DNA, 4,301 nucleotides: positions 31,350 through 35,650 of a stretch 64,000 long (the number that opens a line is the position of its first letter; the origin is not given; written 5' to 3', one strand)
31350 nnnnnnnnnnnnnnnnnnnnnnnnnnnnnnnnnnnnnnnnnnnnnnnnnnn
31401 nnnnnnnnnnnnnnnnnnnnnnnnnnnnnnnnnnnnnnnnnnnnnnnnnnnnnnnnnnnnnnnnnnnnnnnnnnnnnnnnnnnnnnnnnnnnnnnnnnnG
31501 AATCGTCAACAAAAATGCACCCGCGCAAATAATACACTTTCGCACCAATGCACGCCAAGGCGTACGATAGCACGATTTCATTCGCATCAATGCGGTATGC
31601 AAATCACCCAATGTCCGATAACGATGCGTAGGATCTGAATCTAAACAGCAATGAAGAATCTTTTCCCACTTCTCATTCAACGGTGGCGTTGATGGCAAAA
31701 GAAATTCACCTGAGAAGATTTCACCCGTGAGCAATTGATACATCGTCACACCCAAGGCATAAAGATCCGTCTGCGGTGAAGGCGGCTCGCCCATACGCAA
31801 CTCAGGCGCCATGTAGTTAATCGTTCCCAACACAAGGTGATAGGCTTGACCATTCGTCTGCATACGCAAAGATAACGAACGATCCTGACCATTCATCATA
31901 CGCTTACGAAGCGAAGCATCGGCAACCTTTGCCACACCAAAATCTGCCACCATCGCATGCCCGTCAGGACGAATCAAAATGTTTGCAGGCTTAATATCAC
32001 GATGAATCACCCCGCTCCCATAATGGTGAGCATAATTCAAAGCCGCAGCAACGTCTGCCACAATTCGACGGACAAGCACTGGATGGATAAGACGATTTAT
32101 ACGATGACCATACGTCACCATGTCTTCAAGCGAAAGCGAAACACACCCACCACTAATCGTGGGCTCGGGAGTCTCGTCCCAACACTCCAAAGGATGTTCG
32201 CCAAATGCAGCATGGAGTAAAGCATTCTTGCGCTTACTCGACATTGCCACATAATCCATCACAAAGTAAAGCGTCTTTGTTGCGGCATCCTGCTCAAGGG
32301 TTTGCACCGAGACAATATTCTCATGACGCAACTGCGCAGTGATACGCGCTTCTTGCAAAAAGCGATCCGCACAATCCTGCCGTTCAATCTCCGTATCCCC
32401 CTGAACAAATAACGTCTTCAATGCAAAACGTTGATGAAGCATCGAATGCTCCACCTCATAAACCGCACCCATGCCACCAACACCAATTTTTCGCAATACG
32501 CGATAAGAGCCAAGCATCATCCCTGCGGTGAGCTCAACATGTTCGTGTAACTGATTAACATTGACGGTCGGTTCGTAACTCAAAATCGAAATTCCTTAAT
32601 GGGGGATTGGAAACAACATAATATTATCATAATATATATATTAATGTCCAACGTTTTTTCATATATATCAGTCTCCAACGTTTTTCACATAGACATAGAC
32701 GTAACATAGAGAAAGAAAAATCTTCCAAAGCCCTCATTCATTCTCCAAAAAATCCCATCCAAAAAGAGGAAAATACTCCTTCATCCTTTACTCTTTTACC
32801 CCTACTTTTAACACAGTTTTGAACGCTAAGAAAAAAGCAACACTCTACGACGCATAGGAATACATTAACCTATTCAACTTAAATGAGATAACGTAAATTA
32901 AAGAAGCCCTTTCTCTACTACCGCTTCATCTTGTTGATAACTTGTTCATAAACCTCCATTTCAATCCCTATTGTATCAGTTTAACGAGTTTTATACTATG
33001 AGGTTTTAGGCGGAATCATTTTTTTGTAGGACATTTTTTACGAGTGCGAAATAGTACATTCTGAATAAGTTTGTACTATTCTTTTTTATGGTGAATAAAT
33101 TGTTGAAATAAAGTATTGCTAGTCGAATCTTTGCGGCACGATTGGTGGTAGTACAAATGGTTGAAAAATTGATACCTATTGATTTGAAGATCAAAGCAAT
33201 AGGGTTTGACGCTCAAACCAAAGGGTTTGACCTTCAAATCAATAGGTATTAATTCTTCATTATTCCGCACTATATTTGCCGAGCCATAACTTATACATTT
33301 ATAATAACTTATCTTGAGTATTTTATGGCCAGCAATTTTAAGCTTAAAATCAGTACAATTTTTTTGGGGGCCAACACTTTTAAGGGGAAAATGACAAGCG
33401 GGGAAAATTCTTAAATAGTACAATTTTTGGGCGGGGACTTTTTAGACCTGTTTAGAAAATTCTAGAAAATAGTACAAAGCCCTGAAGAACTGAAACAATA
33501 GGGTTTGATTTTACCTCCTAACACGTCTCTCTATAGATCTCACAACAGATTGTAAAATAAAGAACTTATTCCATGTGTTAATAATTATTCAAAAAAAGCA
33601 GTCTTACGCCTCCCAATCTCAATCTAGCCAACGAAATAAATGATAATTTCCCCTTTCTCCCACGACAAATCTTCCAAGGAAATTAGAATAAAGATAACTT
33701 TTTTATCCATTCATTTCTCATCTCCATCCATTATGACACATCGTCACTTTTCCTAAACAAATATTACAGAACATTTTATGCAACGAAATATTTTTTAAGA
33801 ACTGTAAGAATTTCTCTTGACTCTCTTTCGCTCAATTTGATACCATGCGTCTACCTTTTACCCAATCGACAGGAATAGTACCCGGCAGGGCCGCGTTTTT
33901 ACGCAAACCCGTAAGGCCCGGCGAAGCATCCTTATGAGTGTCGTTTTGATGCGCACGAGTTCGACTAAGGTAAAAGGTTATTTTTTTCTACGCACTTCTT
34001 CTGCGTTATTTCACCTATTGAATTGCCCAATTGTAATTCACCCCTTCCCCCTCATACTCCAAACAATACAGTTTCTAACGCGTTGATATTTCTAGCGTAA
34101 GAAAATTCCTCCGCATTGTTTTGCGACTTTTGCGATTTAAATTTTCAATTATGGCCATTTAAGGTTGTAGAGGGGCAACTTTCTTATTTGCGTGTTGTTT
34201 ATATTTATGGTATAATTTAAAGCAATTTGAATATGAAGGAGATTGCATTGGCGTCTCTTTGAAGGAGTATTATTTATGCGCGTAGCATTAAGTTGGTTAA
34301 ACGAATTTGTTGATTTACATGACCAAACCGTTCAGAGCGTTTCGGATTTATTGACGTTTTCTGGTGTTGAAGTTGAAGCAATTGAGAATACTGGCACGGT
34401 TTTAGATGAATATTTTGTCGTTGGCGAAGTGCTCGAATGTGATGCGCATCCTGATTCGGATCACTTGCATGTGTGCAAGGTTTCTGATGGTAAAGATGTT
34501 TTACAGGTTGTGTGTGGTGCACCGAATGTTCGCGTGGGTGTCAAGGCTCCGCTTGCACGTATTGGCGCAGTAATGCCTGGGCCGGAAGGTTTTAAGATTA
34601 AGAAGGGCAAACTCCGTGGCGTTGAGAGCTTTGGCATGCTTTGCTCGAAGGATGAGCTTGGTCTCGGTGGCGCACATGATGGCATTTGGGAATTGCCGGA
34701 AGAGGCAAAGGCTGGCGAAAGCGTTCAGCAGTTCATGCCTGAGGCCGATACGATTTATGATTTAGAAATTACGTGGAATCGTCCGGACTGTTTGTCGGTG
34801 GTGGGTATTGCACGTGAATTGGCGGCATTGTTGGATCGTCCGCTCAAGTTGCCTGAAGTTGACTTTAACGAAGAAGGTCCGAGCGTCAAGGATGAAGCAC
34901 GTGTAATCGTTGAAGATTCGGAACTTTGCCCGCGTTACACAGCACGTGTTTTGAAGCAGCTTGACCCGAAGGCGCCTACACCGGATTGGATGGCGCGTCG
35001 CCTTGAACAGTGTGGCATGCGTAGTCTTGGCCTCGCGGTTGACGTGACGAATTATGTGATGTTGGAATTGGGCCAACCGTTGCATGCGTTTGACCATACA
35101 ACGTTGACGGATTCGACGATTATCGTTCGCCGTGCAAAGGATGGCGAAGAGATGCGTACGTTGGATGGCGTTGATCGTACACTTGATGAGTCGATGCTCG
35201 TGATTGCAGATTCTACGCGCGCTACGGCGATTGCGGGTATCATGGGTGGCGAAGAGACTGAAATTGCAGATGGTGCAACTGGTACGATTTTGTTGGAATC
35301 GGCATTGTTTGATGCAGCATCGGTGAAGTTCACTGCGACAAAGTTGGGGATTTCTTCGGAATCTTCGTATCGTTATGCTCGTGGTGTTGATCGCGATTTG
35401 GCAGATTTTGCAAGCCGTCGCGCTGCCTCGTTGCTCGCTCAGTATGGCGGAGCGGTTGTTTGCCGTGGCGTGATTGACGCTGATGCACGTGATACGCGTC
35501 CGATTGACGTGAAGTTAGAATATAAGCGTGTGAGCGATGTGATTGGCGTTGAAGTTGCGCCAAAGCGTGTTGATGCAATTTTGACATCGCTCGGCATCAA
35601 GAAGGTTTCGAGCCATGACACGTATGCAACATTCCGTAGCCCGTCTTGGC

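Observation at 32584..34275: A 1.7-kb AT-rich, ORF-free island at a divergent strand switch: candidate replication origin or major regulatory/ncRNA hub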

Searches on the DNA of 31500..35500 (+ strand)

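Call 4: search_rna_families(source=window, start=31500, end=35500, threshold=evalue, max_evalue=1, show_alignments=4)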
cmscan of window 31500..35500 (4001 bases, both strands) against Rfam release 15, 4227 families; matches with E-value up to 1: 3.
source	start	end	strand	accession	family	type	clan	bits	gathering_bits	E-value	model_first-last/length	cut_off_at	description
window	33161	33261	+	RF01013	mir-577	Gene; miRNA;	-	24.1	100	0.29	1-86/86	no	mir-577 microRNA precursor family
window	33171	33249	-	RF01013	mir-577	Gene; miRNA;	-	24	100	0.3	1-86/86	no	mir-577 microRNA precursor family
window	33153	33267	+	RF04144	MIR9783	Gene; miRNA;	-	23.7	100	0.19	1-95/95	no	MIR9783 microRNA precursor family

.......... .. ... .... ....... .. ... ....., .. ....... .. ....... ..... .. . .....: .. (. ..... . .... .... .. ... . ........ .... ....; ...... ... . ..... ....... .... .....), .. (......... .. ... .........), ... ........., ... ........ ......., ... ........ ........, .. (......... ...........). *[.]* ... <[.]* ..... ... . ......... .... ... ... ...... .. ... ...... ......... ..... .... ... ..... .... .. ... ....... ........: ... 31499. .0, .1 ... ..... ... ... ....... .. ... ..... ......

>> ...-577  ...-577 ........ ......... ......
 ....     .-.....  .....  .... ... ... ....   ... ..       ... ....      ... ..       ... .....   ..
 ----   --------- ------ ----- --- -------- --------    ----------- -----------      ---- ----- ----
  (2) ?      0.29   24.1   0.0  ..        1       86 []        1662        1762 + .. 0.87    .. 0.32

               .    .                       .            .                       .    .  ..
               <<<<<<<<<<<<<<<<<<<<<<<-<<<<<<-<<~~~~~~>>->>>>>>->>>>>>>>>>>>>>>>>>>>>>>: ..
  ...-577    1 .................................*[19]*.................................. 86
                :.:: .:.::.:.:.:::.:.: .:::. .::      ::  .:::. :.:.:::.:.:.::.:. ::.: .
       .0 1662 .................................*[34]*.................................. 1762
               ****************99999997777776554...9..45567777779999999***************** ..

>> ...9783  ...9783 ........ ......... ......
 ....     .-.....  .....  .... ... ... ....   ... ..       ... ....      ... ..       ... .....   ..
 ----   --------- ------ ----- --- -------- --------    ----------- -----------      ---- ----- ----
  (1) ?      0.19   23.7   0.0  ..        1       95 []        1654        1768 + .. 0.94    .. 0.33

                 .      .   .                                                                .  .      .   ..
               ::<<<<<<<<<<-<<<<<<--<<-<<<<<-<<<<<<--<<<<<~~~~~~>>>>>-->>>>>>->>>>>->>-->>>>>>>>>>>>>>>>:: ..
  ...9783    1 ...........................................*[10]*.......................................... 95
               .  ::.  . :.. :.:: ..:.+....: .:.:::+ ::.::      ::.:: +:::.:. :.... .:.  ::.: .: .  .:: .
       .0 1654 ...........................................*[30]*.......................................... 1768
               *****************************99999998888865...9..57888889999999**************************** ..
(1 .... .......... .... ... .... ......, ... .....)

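Call 21: search_rna_families(source=window, start=32560, end=34300, threshold=evalue, max_evalue=10)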
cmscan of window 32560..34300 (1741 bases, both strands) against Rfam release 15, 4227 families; matches with E-value up to 10: 7.
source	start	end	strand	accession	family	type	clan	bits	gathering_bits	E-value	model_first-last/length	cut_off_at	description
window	33167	33256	+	RF04127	MIR8007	Gene; miRNA;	-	37.1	195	6.6e-05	1-226/226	no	MIR8007 microRNA precursor family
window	33161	33261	+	RF01013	mir-577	Gene; miRNA;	-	24.1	100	0.12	1-86/86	no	mir-577 microRNA precursor family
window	33171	33249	-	RF01013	mir-577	Gene; miRNA;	-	24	100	0.13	1-86/86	no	mir-577 microRNA precursor family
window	33153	33267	+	RF04144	MIR9783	Gene; miRNA;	-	23.7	100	0.083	1-95/95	no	MIR9783 microRNA precursor family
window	34181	34251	+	RF01475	rli45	Gene; antisense;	-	21.4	60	1.3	1-78/78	no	Listeria snRNA rli45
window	33275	33336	-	RF04204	mir-3473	Gene; miRNA;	-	17.3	71.8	3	1-78/78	no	mir-3473 microRNA precursor family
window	32608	32659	+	RF02702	AgvB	Gene; sRNA;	-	15.7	56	8.2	1-62/62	no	Anti GcvB sRNA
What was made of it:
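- On Known ncRNA families (Rfam 15): At E <= 10 there are only plant and animal miRNA models on the hairpin plus noise (calls 4, 21).
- No Rfam match appears even at E <= 10, apart from miRNA-model noise on the hairpin (call 21).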

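Call 26: search_dna_similar(query=window:32584-34275:+, collection=phages, mode=distant, max_evalue=0.01)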
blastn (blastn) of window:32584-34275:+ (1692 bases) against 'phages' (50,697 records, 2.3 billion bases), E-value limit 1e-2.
No match.

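Call 27: search_dna_similar(query=window:32584-34275:+, collection=plasmids, mode=distant, max_evalue=0.01)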
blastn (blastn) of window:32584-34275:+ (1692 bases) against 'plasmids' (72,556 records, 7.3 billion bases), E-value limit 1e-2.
No match.

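Call 84: build_rna_model(alignment_id=A4, structure=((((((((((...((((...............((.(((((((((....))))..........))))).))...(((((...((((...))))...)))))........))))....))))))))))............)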
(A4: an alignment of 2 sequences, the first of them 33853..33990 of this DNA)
Model R1 built from alignment A4 (2 sequences, 138 columns); structure: as given.
model positions 138; base pairs 34; branch points 1; effective number of sequences 0.76; information 0.591 bits per position. Calibrated on 0.2 Mb of random sequence (short: E-values are rough).
structure used (alignment columns):
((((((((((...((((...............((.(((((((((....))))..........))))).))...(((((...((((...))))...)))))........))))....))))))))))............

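Call 85: search_with_rna_model(model_id=R1, sources=[window, L001, L002, L003, L004, L005, L006, L007, L008, L009, L010, L011, L012, L013, L014, L015, L016, L017, L018, L019, L020, L021, L022, L023, L024, L025, L026, L027, L028, L029, L030, L031, L032, L033, L034, L035, L036, L037, L038, L039, L040, L041, L042, L043, L044, L045, L046, L047, L048, L049, L050, L051, L052, L053, L054, L055, L056, L057, L058, L059, L060, L061, L062, L063, L064, L065, L066, L067, L068, L069, L070, L071, L072, L073, L074, L075, L076, L077, L078, L079, L080, L081], max_evalue=10)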
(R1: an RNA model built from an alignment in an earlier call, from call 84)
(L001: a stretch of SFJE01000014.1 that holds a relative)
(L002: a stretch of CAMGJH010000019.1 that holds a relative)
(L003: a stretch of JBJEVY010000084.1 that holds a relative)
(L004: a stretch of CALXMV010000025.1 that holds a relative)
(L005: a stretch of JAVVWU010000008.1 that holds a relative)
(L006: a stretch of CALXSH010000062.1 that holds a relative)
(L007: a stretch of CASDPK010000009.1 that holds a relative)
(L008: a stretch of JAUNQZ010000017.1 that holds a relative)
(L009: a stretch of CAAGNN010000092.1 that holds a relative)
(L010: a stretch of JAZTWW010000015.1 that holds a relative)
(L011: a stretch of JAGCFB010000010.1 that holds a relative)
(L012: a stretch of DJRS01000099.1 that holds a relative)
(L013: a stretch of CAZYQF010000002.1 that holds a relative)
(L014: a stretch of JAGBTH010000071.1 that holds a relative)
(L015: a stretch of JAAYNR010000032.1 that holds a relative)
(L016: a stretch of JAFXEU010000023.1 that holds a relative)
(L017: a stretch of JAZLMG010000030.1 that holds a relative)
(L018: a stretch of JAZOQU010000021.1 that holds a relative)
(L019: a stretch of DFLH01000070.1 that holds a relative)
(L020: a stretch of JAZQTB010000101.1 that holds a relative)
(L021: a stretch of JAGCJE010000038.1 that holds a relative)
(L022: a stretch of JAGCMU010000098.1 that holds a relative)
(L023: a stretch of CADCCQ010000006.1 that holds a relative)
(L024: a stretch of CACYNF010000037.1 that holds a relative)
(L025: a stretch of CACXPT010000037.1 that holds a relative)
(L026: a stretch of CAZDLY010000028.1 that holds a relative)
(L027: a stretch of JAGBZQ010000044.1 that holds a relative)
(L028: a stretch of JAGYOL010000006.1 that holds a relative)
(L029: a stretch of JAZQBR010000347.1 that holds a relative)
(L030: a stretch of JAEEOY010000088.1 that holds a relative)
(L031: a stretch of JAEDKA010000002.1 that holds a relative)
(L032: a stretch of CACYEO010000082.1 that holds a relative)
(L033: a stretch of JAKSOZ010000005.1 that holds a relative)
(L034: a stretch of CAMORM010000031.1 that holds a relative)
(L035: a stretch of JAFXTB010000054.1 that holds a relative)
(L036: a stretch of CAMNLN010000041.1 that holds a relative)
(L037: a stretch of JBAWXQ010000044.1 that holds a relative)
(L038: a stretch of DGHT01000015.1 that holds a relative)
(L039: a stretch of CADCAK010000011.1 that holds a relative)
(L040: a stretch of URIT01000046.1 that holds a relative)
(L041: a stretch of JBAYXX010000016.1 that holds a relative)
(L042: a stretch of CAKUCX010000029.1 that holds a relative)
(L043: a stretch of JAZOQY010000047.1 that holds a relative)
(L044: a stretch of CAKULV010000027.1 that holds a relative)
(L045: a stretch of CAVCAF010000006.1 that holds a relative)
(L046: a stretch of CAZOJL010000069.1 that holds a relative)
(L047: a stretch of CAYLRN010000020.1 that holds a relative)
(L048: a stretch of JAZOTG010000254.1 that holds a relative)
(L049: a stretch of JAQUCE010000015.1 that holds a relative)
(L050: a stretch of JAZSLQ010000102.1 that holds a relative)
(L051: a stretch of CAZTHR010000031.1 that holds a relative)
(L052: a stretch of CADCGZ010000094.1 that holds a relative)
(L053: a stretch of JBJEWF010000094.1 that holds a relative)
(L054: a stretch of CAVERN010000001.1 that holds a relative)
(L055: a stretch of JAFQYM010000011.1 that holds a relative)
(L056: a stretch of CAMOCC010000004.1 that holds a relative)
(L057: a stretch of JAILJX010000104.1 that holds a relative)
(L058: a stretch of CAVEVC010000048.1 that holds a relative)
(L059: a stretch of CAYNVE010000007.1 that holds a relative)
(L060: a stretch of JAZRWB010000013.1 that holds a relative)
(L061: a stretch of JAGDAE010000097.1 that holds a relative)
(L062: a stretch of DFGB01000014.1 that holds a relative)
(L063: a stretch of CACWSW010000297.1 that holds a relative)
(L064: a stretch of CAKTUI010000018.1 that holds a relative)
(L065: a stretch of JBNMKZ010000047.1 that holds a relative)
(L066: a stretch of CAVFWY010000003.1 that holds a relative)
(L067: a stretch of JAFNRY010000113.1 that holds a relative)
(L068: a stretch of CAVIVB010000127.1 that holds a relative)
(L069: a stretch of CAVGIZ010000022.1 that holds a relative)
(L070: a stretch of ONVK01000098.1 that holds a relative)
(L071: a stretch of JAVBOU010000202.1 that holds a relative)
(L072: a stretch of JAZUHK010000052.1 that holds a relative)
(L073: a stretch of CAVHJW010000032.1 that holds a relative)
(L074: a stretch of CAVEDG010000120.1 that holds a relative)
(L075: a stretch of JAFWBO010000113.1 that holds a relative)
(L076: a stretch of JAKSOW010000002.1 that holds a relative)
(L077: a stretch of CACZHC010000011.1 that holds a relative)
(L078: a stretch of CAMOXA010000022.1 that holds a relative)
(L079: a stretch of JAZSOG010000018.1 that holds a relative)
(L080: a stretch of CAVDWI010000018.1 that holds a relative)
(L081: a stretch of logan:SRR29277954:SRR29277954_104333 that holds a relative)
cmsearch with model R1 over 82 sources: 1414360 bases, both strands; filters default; matches with E-value up to 10: 1.
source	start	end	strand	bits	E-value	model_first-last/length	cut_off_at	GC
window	33853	33990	+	182.4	1.4e-47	1-138/138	no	0.48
